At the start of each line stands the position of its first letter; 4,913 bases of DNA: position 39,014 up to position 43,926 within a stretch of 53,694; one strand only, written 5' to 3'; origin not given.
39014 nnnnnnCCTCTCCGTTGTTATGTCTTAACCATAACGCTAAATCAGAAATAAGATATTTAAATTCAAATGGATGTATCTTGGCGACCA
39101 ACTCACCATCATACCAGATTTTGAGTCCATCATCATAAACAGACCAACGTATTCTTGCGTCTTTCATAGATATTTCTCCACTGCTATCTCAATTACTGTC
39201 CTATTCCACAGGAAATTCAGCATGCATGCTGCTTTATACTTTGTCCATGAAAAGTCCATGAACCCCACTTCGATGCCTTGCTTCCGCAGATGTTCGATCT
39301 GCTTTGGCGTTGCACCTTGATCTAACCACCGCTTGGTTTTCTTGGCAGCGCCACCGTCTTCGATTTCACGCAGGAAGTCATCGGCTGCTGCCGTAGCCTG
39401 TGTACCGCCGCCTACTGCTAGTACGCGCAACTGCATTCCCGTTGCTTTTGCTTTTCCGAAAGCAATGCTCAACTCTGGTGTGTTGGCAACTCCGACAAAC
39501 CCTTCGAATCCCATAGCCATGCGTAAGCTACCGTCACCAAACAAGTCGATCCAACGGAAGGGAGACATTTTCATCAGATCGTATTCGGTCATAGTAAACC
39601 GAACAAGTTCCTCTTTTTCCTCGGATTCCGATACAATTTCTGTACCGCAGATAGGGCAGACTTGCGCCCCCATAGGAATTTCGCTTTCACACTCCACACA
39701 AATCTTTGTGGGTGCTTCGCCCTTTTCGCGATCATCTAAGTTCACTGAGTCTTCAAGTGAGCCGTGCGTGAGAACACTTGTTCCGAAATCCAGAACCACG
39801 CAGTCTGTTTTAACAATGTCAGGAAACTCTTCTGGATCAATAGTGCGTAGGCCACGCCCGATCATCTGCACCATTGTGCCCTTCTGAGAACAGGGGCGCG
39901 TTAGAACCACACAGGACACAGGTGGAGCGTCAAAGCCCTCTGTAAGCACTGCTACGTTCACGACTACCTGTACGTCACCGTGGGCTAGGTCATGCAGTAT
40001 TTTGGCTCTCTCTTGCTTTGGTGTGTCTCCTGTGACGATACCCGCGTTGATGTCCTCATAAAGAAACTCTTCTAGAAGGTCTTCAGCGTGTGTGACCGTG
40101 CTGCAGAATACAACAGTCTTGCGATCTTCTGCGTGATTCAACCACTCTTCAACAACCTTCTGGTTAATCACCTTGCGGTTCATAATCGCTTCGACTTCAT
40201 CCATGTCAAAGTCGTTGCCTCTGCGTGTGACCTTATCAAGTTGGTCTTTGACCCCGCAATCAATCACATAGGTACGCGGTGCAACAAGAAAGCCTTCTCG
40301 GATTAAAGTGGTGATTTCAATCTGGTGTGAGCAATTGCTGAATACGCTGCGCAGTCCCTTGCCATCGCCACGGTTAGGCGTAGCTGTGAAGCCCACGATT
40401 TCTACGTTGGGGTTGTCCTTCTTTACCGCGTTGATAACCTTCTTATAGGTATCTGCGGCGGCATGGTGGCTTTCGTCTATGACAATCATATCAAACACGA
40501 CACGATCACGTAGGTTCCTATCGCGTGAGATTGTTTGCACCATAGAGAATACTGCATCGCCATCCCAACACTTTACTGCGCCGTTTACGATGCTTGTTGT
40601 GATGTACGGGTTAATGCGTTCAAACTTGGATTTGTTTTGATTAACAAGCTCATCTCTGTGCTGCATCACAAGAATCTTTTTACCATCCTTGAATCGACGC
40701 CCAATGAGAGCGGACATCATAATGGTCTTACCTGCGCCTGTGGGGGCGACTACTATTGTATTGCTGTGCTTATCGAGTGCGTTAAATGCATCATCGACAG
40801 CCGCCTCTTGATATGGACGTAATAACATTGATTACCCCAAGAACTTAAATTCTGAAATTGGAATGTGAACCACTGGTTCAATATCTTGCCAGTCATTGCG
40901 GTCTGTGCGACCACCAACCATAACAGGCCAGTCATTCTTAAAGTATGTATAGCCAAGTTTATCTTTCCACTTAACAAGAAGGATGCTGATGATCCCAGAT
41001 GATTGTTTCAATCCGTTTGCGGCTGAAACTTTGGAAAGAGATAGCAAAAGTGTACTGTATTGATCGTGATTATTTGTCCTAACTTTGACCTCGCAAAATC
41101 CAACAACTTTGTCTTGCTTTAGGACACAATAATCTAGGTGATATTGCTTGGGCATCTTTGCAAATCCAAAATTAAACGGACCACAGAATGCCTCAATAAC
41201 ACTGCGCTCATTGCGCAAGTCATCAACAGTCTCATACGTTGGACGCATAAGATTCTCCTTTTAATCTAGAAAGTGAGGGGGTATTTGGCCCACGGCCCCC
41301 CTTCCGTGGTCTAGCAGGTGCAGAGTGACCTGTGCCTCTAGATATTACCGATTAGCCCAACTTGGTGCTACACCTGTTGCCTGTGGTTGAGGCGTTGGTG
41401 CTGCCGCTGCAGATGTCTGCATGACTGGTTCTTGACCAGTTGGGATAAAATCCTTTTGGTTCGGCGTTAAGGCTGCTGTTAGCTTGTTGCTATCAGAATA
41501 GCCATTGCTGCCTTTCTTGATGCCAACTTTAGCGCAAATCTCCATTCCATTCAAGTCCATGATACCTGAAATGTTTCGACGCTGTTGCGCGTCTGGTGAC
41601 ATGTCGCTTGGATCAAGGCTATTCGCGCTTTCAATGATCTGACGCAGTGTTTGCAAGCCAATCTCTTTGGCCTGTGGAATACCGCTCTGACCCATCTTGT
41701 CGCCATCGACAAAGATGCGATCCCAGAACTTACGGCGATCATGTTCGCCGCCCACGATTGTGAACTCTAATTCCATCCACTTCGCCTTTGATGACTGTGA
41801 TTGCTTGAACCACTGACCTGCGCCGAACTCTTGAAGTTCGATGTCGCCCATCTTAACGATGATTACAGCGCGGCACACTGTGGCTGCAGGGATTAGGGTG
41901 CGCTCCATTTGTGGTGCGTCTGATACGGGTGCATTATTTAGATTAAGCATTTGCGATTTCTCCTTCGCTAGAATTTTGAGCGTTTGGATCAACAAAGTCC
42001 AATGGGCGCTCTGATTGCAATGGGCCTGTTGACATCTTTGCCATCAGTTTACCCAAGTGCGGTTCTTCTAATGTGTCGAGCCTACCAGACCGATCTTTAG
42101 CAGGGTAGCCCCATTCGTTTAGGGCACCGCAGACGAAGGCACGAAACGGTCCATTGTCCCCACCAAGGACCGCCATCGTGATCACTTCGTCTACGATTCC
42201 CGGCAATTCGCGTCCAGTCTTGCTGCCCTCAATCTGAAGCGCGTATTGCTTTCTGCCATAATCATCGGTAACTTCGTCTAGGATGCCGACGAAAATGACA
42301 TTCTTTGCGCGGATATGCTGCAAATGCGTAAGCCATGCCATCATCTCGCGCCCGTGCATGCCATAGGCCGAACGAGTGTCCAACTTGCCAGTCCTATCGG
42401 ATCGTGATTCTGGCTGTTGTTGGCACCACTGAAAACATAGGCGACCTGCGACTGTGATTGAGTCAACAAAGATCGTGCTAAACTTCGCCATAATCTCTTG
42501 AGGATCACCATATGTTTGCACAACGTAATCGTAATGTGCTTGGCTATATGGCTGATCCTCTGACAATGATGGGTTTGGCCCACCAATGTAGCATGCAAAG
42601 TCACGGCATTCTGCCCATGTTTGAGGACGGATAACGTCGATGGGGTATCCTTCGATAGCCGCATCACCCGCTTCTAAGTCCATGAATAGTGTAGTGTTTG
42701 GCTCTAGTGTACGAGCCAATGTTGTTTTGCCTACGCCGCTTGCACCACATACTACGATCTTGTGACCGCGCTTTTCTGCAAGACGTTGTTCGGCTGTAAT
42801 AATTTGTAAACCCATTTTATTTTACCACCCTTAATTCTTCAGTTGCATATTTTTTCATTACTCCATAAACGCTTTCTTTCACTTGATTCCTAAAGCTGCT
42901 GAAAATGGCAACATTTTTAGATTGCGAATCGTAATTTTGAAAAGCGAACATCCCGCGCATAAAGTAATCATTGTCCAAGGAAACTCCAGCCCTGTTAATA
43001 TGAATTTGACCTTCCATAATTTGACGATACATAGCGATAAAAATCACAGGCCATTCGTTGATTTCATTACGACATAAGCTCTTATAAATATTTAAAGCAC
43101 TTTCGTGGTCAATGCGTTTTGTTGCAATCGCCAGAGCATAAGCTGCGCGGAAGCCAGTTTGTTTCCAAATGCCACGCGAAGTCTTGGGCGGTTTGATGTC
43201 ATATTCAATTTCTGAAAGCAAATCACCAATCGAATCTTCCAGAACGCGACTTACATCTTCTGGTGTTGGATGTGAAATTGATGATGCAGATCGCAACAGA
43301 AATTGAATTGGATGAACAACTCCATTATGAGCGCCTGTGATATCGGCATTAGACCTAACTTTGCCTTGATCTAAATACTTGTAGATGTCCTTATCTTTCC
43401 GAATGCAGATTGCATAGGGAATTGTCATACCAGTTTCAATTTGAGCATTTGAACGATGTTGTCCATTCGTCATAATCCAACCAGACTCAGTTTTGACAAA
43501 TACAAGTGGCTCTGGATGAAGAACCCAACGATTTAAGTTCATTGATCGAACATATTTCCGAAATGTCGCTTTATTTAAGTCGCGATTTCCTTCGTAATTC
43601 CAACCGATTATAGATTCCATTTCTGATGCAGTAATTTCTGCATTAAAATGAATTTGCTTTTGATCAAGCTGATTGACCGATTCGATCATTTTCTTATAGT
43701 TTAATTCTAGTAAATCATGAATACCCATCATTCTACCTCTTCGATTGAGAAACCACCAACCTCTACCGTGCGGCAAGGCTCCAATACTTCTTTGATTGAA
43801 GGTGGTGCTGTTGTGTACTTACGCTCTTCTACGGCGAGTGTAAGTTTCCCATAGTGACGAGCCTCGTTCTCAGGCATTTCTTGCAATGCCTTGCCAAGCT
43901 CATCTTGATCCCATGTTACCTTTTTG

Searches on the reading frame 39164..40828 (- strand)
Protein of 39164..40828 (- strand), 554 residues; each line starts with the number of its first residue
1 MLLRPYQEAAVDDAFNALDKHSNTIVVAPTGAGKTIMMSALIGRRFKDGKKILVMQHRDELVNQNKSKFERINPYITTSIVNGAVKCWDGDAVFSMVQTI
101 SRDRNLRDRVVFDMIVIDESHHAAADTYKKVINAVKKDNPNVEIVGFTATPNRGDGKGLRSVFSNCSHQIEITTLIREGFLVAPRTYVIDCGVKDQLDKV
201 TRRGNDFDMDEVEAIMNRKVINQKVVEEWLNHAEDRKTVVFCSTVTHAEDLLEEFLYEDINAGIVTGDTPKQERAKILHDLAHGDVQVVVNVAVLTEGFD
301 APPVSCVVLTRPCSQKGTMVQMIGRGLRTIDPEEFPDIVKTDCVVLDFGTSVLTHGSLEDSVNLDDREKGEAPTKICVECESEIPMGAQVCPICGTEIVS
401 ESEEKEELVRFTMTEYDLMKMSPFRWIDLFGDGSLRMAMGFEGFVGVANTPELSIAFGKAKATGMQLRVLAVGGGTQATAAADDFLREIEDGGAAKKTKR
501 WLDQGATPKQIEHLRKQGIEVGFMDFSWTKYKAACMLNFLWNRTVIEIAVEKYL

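Call 9: search_protein_families(library=phrogs, proteins=[window:39164-40828:-], max_evalue=0.001)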
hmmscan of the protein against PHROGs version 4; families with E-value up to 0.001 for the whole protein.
window:39164-40828:- (554 aa): 9 families
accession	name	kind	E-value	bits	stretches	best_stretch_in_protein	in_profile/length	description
phrog_16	-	DNA, RNA and nucleotide metabolism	2.1e-97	328.5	1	2-449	272-664/986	DNA helicase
phrog_9690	-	DNA, RNA and nucleotide metabolism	4.7e-20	72.8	1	112-333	41-260/306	DNA helicase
phrog_16694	-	unknown function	6.5e-17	61.8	2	198-331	523-662/1010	-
phrog_62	-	DNA, RNA and nucleotide metabolism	3.3e-13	49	1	3-159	697-857/1881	DNA helicase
phrog_16259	-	DNA, RNA and nucleotide metabolism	1.9e-11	44.8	1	3-139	118-252/330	DNA helicase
phrog_3830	-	unknown function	1.3e-09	37.9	1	1-190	265-477/1032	-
phrog_2488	-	DNA, RNA and nucleotide metabolism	5e-09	36.4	1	4-48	20-64/579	DNA helicase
phrog_27849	-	unknown function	1.3e-06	27.8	1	212-331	423-547/664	-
phrog_6819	-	DNA, RNA and nucleotide metabolism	7.3e-06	25.7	0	3-123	21-146/645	Holliday junction branch migration helicase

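Call 81: find_related_loci(query=window:39164-40828:-, collection=viral_contigs, flank=10000)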
Query window:39164-40828:- (554 aa) in viral_contigs; peptide patterns used: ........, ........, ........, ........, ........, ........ (x = any residue, [..] = any of these).
597 stretches matched a pattern (row limit reached: there are more); 275 encode a relative of the query (tblastn E <= 1e-3); the best 80 are kept; 80 distinct loci.
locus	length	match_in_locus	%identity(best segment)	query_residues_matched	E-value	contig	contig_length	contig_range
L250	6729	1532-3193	94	1-554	0e+0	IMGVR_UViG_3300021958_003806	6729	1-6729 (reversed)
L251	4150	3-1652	94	5-554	0e+0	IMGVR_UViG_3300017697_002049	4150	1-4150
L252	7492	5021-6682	91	1-554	0e+0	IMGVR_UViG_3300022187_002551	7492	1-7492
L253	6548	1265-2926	91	1-554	0e+0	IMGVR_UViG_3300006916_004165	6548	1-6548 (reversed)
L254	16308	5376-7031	91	1-554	0e+0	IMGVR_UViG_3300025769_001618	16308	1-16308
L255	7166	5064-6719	91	1-554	0e+0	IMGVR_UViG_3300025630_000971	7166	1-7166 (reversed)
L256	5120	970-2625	90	1-554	0e+0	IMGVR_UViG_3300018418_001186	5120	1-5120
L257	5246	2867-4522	90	1-554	0e+0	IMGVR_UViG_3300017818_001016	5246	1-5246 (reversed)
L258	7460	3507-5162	90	1-554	0e+0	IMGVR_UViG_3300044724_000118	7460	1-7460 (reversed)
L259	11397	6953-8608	90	1-554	0e+0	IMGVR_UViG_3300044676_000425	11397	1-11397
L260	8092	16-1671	90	1-554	0e+0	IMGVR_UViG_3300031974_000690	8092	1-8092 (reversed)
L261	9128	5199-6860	83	1-554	0e+0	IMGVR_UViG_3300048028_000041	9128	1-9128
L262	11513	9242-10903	83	1-554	0e+0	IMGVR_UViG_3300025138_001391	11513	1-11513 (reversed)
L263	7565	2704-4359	82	1-554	0e+0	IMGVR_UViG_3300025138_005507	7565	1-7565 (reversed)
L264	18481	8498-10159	82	1-554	0e+0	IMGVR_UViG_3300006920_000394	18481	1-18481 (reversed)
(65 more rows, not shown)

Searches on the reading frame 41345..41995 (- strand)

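Call 9: search_protein_families(library=phrogs, proteins=[window:41345-41995:-], max_evalue=0.001)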
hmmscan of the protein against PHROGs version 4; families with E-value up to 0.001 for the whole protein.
window:41345-41995:- (216 aa): 1 family
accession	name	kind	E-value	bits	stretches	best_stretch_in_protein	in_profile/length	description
phrog_2300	-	unknown function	8.4e-27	95.8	1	10-215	22-201/347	-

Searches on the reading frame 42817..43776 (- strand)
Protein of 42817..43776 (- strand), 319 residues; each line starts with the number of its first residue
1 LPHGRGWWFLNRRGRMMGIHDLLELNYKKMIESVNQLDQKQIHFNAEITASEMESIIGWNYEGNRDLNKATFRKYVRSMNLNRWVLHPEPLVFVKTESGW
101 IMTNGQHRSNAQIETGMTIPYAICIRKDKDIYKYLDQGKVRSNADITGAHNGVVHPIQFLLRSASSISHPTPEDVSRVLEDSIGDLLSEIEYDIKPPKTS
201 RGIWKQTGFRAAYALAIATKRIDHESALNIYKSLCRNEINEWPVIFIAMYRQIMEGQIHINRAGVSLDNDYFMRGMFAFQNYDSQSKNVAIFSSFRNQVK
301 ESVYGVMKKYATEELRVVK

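Call 9: search_protein_families(library=phrogs, proteins=[window:42817-43776:-], max_evalue=0.001)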
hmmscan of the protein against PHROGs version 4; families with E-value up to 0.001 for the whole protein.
window:42817-43776:- (319 aa): 1 family
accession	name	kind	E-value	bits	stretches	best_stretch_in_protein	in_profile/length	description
phrog_5931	-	unknown function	1.3e-12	48.8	1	49-151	16-114/282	-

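Call 41: search_protein_families(library=pfam, proteins=[window:42817-43776:-], max_evalue=0.01)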
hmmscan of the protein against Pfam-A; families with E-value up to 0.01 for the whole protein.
window:42817-43776:- (319 aa): 0 families
